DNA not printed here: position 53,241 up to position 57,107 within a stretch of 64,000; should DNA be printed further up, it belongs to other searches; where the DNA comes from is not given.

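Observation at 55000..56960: SulP transporter with four tandem STAS domains, each ending in a conserved AH-x4-E-x2-CPL motif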

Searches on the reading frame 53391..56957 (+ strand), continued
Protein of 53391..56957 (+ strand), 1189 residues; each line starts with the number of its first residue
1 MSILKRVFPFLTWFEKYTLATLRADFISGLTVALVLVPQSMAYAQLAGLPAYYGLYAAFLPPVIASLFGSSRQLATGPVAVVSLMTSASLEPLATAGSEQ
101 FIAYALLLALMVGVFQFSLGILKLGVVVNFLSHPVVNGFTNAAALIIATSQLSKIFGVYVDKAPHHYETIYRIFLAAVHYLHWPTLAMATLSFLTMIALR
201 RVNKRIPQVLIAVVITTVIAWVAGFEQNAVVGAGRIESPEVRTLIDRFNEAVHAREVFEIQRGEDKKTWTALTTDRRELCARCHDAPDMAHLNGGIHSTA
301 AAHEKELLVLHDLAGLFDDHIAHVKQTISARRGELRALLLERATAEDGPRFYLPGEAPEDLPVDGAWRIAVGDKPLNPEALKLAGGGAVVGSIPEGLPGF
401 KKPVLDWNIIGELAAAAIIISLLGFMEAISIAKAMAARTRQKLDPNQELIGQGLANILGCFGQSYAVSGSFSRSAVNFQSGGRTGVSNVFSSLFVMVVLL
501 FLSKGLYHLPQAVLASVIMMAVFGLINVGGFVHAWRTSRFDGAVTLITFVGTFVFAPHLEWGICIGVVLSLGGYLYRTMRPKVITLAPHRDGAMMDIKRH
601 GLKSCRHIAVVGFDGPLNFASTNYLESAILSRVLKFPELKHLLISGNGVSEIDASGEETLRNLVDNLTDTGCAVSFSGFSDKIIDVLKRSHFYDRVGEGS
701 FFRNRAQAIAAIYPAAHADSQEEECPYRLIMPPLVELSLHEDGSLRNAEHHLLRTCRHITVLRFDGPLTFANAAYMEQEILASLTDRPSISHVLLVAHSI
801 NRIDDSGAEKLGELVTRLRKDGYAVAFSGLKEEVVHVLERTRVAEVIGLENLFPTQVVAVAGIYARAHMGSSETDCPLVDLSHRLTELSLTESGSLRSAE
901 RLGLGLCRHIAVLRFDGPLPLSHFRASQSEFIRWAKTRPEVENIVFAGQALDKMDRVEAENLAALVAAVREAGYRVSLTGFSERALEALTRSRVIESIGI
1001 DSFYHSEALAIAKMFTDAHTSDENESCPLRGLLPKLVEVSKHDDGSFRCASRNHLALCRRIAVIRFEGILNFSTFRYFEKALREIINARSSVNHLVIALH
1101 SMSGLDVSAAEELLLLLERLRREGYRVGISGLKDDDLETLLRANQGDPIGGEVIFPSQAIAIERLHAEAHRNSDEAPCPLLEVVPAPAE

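Call 28: find_encoding_contigs(protein=P0120, flank=7000, max_places=1)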
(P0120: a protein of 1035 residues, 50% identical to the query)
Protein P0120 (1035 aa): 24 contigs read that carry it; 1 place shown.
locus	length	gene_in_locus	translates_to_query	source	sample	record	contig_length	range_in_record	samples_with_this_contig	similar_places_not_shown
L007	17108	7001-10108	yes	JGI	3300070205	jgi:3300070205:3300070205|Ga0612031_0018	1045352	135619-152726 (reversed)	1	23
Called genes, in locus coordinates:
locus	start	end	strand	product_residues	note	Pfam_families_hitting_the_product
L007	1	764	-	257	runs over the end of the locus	PF07556:DUF1538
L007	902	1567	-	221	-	PF06271:RDD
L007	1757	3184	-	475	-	-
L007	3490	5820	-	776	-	PF03600:CitMHS, PF02080:TrkA_C, PF03600:CitMHS (weak)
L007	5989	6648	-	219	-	PF11172:DUF2959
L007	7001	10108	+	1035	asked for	PF00916:Sulfate_transp, PF01740:STAS, PF13466:STAS_2 (faint), PF01740:STAS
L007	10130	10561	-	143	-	PF00072:Response_reg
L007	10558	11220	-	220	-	-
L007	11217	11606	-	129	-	PF00072:Response_reg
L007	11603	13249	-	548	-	PF02743:dCache_1, PF00512:HisKA (weak), PF02518:HATPase_c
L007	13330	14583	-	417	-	PF13189:Cytidylate_kin2, PF00072:Response_reg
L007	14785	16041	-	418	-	PF00072:Response_reg, PF00158:Sigma54_activat, PF14532:Sigma54_activ_2, PF25601:AAA_lid_14, PF02954:HTH_8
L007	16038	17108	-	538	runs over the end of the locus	PF00512:HisKA, PF02518:HATPase_c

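Call 30: find_related_loci(query=A1, collection=genome_contigs, flank=8000)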
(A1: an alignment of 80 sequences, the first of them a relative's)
Query A1 (1189 aa) in genome_contigs; peptide patterns used: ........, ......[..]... (x = any residue, [..] = any of these).
600 stretches matched a pattern (row limit reached: there are more); 598 encode a relative of the query (tblastn E <= 1e-3); the best 80 are kept; 80 distinct loci.
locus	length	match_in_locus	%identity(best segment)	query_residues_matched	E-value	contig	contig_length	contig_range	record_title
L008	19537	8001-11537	57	8-1185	0e+0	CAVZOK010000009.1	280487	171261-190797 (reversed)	MAG: Candidatus Sulfomarinibacteraceae bacterium isolate MFD03804.bin.2.114 genome assembly, contig: contig_17588, whole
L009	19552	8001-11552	58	1-1185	0e+0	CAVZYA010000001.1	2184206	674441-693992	MAG: uncultured Acidobacteriota bacterium isolate MFD01872.bin.1.224 genome assembly, contig: contig_21930, whole genome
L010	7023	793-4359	58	1-1188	0e+0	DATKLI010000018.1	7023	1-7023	MAG TPA_asm: Thermoanaerobaculaceae bacterium isolate SMAG_U14681 k141_2539130, whole genome shotgun sequence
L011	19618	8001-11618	57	1-1185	0e+0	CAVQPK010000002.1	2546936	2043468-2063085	MAG: uncultured Acidobacteriota bacterium isolate MFD09964.bin.2.231 genome assembly, contig: contig_14178, whole genome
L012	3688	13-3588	55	1-1189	0e+0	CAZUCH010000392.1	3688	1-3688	MAG TPA_asm: uncultured Planctomycetales bacterium isolate binchicken_co86_161 genome assembly, contig: NODE_17600_lengt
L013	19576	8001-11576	55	1-1189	0e+0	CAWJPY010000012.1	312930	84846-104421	MAG: uncultured Holophagae bacterium isolate MFD02923.bin.1.99 genome assembly, contig: contig_23486, whole genome shotg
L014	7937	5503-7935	60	1-1189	0e+0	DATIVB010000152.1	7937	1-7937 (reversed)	MAG TPA_asm: Chondromyces sp. isolate SMAG_U15996 k141_449251, whole genome shotgun sequence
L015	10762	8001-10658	56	1-1189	0e+0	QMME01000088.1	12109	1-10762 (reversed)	MAG: Deltaproteobacteria bacterium isolate B64_G9 B64_Guay9_scaffold_05638, whole genome shotgun sequence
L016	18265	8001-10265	55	2-1189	0e+0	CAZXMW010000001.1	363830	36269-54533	MAG TPA_asm: uncultured Thermoanaerobaculia bacterium isolate SRP141376_co3_382 genome assembly, contig: NODE_12_length_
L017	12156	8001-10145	56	2-1183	0e+0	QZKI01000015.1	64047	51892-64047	MAG: Candidatus Abyssobacteria bacterium SURF_17 Ga0104751_1000543, whole genome shotgun sequence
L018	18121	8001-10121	57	2-1183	0e+0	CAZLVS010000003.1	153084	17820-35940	MAG TPA_asm: uncultured Ignavibacteria bacterium isolate binchicken_co17_427 genome assembly, contig: NODE_255_length_15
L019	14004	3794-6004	55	1-1184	0e+0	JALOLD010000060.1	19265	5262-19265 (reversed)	MAG: Thermoanaerobaculales bacterium isolate Prado016 scaffold_2295, whole genome shotgun sequence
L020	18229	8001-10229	55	1-1187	0e+0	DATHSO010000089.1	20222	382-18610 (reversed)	MAG TPA_asm: Candidatus Methylomirabilota bacterium isolate SMAG_U16053 k141_706606, whole genome shotgun sequence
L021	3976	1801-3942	56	3-1189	0e+0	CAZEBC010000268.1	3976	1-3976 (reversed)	MAG TPA_asm: uncultured bacterium isolate binchicken_co107_64 genome assembly, contig: NODE_46468_length_3976_cov_9.2152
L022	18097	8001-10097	56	6-1181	0e+0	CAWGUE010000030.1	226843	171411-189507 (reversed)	MAG: uncultured delta proteobacterium isolate MFD09779.bin.1.212 genome assembly, contig: contig_7197, whole genome shot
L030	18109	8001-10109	54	3-1180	0e+0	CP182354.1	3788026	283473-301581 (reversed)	MAG: Desulfovibrio sp. isolate PCE-4 chromosome, complete genome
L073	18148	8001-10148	52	3-1189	0e+0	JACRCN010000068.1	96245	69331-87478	MAG: Deltaproteobacteria bacterium isolate NC_groundwater_1647_Pr3_B-0.1um_60_22 SR-2_scaffold_141_1875289, whole genome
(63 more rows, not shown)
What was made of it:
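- Named sources include Acidobacteriota, Myxococcota and Planctomycetota MAGs (call 30). Many host lineages are sulfate reducers or other anaerobes (call 30).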

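Call 33: predict_structure(alignment_id=A1)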
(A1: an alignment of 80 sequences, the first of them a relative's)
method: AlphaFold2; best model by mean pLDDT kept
length: 1189 residues; sequences in the alignment: 80
mean_pLDDT: 80.6   pTM: 0.53
mean pLDDT of the five models: 80.6, 77.8, 76.9, 72.8, 69.8
residues with pLDDT >= 90: 187; 70-90: 813; 50-70: 166; < 50: 23
segments of 3 or more residues with pLDDT < 50: 70-73, 286-301
pLDDT, mean of each block of 10 residues (from residue 1): 58 68 78 78 83 80 65 56 80 71 87 86 68 72 85 85 81 84 88 88 77 88 85 86 89 82 70 59 52 44 58 75 82 84 85 85 83 82 83 74 79 82 69 55 66 82 74 58 68 81 82 86 73 73 84 83 80 63 76 77 85 71 71 80 83 73 77 85 81 80 77 75 72 85 88 91 82 77 83 90 82 89 91 87 86 89 85 85 91 89 90 89 87 89 92 88 94 93 90 89 90 87 75 91 92 91 93 90 88 92 89 89 90 89 72 84 89 86 81
secondary structure, 60 per line:
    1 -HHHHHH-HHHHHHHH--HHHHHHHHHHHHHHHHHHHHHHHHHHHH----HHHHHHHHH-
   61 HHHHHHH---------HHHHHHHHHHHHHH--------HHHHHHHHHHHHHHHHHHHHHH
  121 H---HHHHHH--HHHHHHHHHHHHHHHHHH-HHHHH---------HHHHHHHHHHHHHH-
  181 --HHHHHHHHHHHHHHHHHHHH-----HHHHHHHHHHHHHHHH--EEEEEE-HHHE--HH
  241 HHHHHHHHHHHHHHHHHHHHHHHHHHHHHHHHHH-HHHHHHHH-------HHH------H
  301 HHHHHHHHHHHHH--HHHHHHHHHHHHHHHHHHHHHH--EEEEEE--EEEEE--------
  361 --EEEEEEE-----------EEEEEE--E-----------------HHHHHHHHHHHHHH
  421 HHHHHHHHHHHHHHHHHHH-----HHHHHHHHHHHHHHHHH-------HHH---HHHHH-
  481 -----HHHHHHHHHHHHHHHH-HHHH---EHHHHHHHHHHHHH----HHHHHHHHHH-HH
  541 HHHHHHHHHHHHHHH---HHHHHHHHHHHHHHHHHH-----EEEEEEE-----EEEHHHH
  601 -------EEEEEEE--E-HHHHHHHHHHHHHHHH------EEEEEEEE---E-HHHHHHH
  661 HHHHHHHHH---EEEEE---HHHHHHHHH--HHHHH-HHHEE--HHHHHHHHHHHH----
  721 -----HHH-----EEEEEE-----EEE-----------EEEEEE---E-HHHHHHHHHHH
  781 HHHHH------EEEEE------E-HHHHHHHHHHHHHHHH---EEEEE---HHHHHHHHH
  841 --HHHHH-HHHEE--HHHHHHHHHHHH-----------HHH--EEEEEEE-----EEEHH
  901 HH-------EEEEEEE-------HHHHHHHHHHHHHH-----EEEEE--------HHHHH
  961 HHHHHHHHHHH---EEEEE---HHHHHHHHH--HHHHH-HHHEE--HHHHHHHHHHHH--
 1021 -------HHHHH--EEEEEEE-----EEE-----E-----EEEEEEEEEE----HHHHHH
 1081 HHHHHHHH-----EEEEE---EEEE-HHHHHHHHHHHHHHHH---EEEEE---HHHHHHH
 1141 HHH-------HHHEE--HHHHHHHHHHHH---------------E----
elements in order (helices of 4 or more, strands of 3 or more residues): H2-7 H9-16 H19-46 H51-59 H61-67 H77-90 H99-121 H125-130 H133-150 H152-156 H166-179 H183-202 H208-223 E226-231 H239-274 H276-283 H300-313 H316-337 E340-345 E348-352 E363-369 E381-386 H407-439 H445-461 H475-479 H486-501 H503-506 H511-523 H528-537 H539-555 H559-576 E582-588 E594-596 H597-600 E608-614 H619-634 E641-648 H654-669 E673-677 H681-689 H692-696 H705-716 E734-739 E745-747 E759-764 H770-785 E792-796 H805-820 E824-828 H832-840 H843-847 H856-867 E884-890 E896-898 H899-902 E910-916 H924-937 E943-947 H956-971 E975-979 H983-991 H994-998 H1007-1018 H1028-1032 E1035-1041 E1047-1049 E1061-1070 H1075-1088 E1094-1098 E1102-1105 H1107-1122 E1126-1130 H1134-1143 H1158-1169
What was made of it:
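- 53391..56960 (+): Gene for the 1189-aa SulP/SLC26 transporter with four STAS units. AF2 model has pLDDT 80.6 (call 33).
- On Haem-regulatory (CP) motif: The loop is modelled as ordered, with pLDDT 85-89 (call 33).
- The tail loops are modelled with confidence, pLDDT 85-89 (call 33). CP motifs normally lie in flexible segments (background knowledge), whereas here the loop is modelled with confidence at pLDDT 85-89 (call 33).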

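Call 40: fold_search(model_id=the predicted structure, library=pdb)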
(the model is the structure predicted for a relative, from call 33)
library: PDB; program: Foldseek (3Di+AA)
matches with E <= 10: 1065; with E <= 0.001: 58
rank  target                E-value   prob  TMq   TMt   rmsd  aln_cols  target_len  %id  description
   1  7v73                  1.7e-28  1.00  0.34  0.65  15.5       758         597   26  Thermostabilized human prestin in complex with chloride (released 2022-08-31)
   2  7v75                  6.0e-28  1.00  0.33  0.63  15.4       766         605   26  Thermostabilized human prestin in complex with salicylate (released 2022-08-31)
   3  7lhv_A                1.0e-26  1.00  0.34  0.68  14.0       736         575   25  Structure of Arabidopsis thaliana sulfate transporter AtSULTR4;1 (released 2021-08-11)
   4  8opq_A                1.0e-25  1.00  0.33  0.59  16.2       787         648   21  Structure of Human Solute Carrier 26 family member A6 (SLC26A6) anion transporter in an inward-facing state (released 2023-05-17)
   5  9iar_A                4.2e-25  1.00  0.30  0.63  22.6       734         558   23  Sulfate transporter SLC26A11 in nanodiscs with nanobody Nb11 (released 2026-03-04)
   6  9ias_A                6.5e-25  1.00  0.31  0.66  19.4       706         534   24  Sulfate transporter SLC26A11 in nanodiscs with nanobody Nb4 (released 2026-03-04)
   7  8sgw_C                1.5e-24  1.00  0.32  0.61  16.7       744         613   21  Pendrin in complex with chloride (released 2024-02-07)
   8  8x1r_A                1.2e-23  1.00  0.33  0.53  15.7       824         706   19  Cryo-EM structure of human DRA (SLC26A3) bound with chloride (released 2025-05-14)
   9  9u9f_A                1.4e-23  1.00  0.32  0.64  15.0       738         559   22  Cryo-EM structure of Oryza sativa phosphate transporter SPDT (released 2025-10-22)
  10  7s8x_A                2.6e-23  1.00  0.32  0.54  15.7       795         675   22  Cryo-EM Structure of dolphin Prestin: Sensor Up (compact) state (released 2021-11-03)
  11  7lgu_A                3.3e-23  1.00  0.32  0.53  18.0       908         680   20  Structure of human prestin in the presence of NaCl (released 2021-08-25)
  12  8uc1_A                3.5e-23  1.00  0.32  0.55  15.7       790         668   21  Cryo-EM structure of dolphin Prestin in low Cl buffer (released 2023-12-13)
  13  7wk1_A                4.2e-23  1.00  0.33  0.57  17.2       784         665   20  Mouse Pendrin bound chloride in inward state (released 2023-04-12)
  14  8yr9_B                5.0e-23  1.00  0.32  0.53  16.7       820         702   20  the Cyro-EM Structure of human SLC26A3 (released 2025-09-24)
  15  8x1t_B                5.9e-23  1.00  0.33  0.54  15.7       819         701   20  Cryo-EM structure of human DRA (SLC26A3) bound with sulfate (released 2025-05-14)
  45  5iof_A                4.8e-13  1.00  0.28  0.86   4.6       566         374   21  Structure of the transmembrane domain of the transporter SLC26Dg (released 2016-03-16)
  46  6ki1_A                1.9e-12  1.00  0.28  0.81   5.3       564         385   17  The transmembrane domain of a cyanobacterium bicarbonate transporter BicA (released 2019-11-20)
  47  6ki1_B                1.9e-11  1.00  0.28  0.79   5.2       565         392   17  The transmembrane domain of a cyanobacterium bicarbonate transporter BicA (released 2019-11-20)
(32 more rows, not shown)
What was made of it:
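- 53391..56960 (+): Foldseek matches SLC26 structures (call 40).
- On SulP/SLC26 anion transporters (TC 2.A.53): The AF2 model matches 5iof and 6ki1 with TM-scores (normalised to the target) of 0.86 and 0.81, and about 45 SLC26 structures at E below 1e-10 (call 40).
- Closest known: Canonical SulP/SLC26 transporters with one STAS domain. Same: Foldseek gives TM-scores (normalised to the target) of 0.81-0.86 to the SLC26Dg and BicA membrane domains (call 40). Each unit is a SulP-type STAS; the chicken prestin STAS matches with rmsd 1.9 Å (call 40).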

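Call 48: search_protein_families(library=pfam, proteins=[L004:10007-10708:-, L004:12831-14054:-, L004:11087-12781:-], max_evalue=0.01)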
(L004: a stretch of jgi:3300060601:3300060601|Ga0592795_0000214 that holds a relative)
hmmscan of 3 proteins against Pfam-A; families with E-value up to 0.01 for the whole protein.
L004:10007-10708:- (233 aa): 0 families

L004:12831-14054:- (407 aa): 2 families
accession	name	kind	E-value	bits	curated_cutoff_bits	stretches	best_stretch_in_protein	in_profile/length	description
PF00072.30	Response_reg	-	1.3e-27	96.6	30.2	1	282-391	1-110/111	Response regulator receiver domain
PF13189.12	Cytidylate_kin2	-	2.5e-08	34.7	28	1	12-166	10-174/176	Cytidylate kinase-like family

L004:11087-12781:- (564 aa): 3 families
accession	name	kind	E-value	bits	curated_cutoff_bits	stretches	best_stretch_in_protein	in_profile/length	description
PF02518.31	HATPase_c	-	6.3e-28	97.9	26.4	1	453-558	2-109/111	Histidine kinase-, DNA gyrase B-, and HSP90-like ATPase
PF02743.24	dCache_1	-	2.1e-16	60.6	45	1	65-267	18-234/240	Cache domain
PF00512.31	HisKA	-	1.8e-09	38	26.9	1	339-406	2-62/66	His Kinase A (phospho-acceptor) domain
